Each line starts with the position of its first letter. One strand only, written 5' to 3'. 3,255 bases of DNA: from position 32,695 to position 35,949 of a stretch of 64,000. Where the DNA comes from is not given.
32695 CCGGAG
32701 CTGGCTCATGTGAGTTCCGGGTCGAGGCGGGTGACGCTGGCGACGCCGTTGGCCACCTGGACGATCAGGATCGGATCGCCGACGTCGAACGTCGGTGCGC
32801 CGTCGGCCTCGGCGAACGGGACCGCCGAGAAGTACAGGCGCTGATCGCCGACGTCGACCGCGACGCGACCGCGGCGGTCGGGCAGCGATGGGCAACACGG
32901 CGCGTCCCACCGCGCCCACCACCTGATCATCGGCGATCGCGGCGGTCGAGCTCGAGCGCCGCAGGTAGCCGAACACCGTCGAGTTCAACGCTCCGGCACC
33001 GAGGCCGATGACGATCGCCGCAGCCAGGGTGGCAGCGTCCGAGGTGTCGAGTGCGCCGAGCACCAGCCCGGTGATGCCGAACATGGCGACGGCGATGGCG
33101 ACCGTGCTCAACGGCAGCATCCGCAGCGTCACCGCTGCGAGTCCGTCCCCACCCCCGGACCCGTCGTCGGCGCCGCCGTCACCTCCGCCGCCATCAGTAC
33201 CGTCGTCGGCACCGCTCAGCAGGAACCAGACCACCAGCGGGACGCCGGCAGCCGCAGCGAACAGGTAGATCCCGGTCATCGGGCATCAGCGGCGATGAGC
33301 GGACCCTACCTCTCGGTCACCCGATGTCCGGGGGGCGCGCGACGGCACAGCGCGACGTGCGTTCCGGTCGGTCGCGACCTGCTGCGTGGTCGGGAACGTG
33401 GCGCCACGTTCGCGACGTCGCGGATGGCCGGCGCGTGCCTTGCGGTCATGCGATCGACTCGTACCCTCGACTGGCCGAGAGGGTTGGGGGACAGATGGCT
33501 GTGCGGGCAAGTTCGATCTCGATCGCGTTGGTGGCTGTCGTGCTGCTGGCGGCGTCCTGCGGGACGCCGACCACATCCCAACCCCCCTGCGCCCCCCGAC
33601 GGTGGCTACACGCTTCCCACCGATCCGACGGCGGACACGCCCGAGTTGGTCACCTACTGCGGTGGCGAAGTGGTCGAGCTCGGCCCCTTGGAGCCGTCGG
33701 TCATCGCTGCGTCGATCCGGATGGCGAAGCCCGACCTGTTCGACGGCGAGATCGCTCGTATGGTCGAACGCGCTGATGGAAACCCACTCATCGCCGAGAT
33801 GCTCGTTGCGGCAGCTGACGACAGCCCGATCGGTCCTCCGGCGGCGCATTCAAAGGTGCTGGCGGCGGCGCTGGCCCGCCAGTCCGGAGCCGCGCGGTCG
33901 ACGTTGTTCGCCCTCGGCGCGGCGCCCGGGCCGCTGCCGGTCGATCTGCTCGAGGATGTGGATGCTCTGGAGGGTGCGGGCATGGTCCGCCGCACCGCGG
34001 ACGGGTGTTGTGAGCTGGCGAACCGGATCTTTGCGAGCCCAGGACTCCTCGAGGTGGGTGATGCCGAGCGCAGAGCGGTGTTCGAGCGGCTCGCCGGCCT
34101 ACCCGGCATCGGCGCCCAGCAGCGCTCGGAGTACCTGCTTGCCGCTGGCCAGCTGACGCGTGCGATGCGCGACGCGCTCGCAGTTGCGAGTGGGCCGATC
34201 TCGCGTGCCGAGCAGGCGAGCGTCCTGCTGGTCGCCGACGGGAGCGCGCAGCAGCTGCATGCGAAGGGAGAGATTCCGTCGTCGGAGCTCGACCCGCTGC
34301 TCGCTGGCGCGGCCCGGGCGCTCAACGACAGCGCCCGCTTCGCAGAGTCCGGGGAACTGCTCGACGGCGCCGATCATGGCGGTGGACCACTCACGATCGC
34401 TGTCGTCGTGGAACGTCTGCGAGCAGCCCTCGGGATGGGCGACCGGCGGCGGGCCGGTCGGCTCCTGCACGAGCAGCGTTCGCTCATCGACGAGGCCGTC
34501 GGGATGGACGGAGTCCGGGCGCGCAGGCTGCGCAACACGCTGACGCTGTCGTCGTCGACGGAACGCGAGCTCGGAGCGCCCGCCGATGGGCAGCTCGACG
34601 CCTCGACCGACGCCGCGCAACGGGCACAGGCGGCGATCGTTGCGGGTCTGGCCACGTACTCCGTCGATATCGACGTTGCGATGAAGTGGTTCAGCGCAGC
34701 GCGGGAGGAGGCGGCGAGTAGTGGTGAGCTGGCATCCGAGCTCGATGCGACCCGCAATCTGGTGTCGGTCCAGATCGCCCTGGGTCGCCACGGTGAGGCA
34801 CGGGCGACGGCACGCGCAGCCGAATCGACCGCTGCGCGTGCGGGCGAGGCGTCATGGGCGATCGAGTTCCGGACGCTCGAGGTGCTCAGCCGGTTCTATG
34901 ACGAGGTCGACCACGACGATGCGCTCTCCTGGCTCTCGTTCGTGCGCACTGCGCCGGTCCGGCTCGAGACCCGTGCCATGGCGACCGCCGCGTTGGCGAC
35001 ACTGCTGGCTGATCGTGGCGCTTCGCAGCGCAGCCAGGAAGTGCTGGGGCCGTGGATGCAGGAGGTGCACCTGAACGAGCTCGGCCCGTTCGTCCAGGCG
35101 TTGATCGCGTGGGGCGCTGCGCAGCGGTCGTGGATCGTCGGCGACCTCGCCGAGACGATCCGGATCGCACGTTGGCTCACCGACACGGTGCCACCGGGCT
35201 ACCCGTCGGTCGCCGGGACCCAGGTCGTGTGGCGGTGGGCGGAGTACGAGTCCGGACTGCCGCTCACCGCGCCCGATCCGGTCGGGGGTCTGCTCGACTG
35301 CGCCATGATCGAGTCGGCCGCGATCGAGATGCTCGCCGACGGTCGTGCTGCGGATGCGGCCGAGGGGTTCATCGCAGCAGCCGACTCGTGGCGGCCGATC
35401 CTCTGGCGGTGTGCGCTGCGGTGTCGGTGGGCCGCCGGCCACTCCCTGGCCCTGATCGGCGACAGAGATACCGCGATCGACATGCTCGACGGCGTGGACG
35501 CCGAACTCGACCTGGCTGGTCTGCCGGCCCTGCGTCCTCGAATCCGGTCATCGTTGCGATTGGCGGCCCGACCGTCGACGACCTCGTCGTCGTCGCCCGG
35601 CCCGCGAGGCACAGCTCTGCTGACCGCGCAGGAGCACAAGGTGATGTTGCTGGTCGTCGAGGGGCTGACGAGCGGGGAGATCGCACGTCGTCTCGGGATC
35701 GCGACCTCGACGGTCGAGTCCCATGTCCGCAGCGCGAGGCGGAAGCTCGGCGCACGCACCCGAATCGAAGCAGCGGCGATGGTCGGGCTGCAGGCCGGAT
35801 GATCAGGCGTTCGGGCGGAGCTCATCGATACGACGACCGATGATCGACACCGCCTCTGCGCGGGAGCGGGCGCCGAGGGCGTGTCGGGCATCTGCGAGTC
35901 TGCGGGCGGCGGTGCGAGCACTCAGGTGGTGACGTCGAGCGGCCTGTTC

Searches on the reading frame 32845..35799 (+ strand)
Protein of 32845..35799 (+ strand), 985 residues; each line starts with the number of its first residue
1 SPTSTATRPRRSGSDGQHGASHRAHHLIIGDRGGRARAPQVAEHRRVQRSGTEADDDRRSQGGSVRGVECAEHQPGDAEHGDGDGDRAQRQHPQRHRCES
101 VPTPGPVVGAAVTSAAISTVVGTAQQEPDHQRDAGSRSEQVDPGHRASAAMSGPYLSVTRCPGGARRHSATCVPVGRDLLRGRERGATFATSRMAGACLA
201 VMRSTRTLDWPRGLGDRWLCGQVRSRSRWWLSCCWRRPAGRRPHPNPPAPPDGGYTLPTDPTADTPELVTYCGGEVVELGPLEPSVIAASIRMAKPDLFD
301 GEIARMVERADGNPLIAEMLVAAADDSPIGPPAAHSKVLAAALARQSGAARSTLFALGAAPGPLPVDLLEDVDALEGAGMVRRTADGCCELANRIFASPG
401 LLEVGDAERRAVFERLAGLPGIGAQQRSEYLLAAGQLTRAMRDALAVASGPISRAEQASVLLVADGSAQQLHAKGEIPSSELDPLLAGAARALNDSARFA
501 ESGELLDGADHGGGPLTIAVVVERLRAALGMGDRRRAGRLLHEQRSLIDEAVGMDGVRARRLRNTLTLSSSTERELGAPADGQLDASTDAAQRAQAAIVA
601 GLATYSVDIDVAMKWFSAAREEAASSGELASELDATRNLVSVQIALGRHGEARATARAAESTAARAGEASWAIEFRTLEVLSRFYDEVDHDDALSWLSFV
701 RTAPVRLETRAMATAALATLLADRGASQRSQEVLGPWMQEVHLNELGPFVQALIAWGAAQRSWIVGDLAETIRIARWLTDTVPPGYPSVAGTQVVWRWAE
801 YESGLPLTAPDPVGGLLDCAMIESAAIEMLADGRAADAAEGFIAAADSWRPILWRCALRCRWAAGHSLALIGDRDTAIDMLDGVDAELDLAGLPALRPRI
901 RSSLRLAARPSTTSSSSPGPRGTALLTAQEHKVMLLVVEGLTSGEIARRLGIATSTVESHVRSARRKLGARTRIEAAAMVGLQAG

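Call 9: search_protein_families(library=pfam, proteins=[window:32845-35799:+], max_evalue=0.01)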
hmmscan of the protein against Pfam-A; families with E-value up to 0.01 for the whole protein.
window:32845-35799:+ (985 aa): 6 families
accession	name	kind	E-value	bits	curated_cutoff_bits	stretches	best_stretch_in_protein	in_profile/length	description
PF00196.25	GerE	-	6.4e-14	51.8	23.5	1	925-980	2-57/57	Bacterial regulatory proteins, luxR family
PF08281.18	Sigma70_r4_2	-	1e-08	35.1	25.7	1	926-968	11-54/54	Sigma-70, region 4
PF04967.18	HTH_10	-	0.00015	22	23.1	1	942-968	25-51/53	HTH DNA binding domain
PF04545.22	Sigma70_r4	-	0.00017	21.5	24.1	1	926-968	5-48/50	Sigma-70, region 4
PF12840.13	HTH_20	-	0.00049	20.4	27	0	939-962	17-40/51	Helix-turn-helix domain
PF07638.17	Sigma70_ECF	-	0.0028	18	21.1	1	928-971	139-182/185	ECF sigma factor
